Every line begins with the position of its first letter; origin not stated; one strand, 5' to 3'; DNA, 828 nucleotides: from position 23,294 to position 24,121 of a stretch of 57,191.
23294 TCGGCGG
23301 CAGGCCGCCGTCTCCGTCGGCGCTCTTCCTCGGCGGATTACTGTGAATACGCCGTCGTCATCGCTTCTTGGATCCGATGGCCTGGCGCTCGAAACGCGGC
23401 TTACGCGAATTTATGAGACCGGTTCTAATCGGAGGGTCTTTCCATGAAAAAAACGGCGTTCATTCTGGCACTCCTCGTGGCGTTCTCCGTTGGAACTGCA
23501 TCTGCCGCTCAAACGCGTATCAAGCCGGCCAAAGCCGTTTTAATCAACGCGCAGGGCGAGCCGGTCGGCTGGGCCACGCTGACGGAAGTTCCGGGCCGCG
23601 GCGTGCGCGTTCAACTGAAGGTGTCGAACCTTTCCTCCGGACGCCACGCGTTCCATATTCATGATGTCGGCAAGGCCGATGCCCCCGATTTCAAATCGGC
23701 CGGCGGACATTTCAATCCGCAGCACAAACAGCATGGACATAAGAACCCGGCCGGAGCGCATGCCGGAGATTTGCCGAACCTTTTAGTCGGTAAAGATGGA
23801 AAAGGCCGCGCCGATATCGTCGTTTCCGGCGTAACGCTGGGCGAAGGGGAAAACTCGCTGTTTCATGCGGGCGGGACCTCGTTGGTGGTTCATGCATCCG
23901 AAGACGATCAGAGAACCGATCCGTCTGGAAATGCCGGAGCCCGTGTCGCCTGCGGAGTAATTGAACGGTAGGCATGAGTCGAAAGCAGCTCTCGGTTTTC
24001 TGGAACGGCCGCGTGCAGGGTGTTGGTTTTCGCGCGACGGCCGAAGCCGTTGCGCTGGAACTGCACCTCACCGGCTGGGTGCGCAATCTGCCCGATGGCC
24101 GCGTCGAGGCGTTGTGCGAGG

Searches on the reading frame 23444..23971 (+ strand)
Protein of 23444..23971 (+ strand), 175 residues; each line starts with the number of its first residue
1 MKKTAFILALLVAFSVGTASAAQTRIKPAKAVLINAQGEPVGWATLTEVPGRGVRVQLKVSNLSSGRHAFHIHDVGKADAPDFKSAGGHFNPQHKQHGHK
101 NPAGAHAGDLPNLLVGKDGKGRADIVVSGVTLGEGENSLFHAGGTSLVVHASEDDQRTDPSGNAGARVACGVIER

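Call 41: search_protein_families(library=pfam, proteins=[window:23444-23971:+], max_evalue=0.00001)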
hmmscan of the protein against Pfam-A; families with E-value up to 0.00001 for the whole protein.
window:23444-23971:+ (175 aa): 1 family
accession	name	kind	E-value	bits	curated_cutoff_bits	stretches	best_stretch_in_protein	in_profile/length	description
PF00080.25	Sod_Cu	-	4.1e-40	137.7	28.9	1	42-173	3-133/133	Copper/zinc superoxide dismutase (SODC)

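Call 76: find_encoding_contigs(protein=window:23444-23971:+, flank=1500, max_places=10)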
Protein window:23444-23971:+ (175 aa): 5 contigs read that carry it; 4 places shown.
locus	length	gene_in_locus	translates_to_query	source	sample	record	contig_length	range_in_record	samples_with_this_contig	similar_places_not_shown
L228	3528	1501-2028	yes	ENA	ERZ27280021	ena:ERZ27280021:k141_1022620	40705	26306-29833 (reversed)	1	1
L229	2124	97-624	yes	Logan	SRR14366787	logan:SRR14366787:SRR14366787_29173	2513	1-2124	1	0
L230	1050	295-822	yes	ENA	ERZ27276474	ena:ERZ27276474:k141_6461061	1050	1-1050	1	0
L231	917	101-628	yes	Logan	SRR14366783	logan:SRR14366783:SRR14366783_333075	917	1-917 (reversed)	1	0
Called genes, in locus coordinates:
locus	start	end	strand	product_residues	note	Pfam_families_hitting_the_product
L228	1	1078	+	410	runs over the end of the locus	PF08308:PEGA, PF02985:HEAT (faint), PF12717:Cnd1 (faint), PF13646:HEAT_2, PF00514:Arm (faint), PF03130:HEAT_PBS (faint), PF13513:HEAT_EZ (faint), PF13646:HEAT_2, +1 more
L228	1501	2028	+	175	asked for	PF00080:Sod_Cu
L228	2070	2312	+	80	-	PF00708:Acylphosphatase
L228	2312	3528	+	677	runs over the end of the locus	PF22745:Nlig-Ia, PF01653:DNA_ligase_aden, PF03120:OB_DNA_ligase, PF03119:DNA_ligase_ZBD, PF14520:HHH_5 (weak), PF12826:HHH_2, PF00533:BRCT, PF12738:PTCB-BRCT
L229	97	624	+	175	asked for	PF00080:Sod_Cu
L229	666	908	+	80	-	PF00708:Acylphosphatase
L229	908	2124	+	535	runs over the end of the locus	?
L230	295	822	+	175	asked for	PF00080:Sod_Cu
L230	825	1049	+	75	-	?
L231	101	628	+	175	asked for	PF00080:Sod_Cu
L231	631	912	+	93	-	PF00708:Acylphosphatase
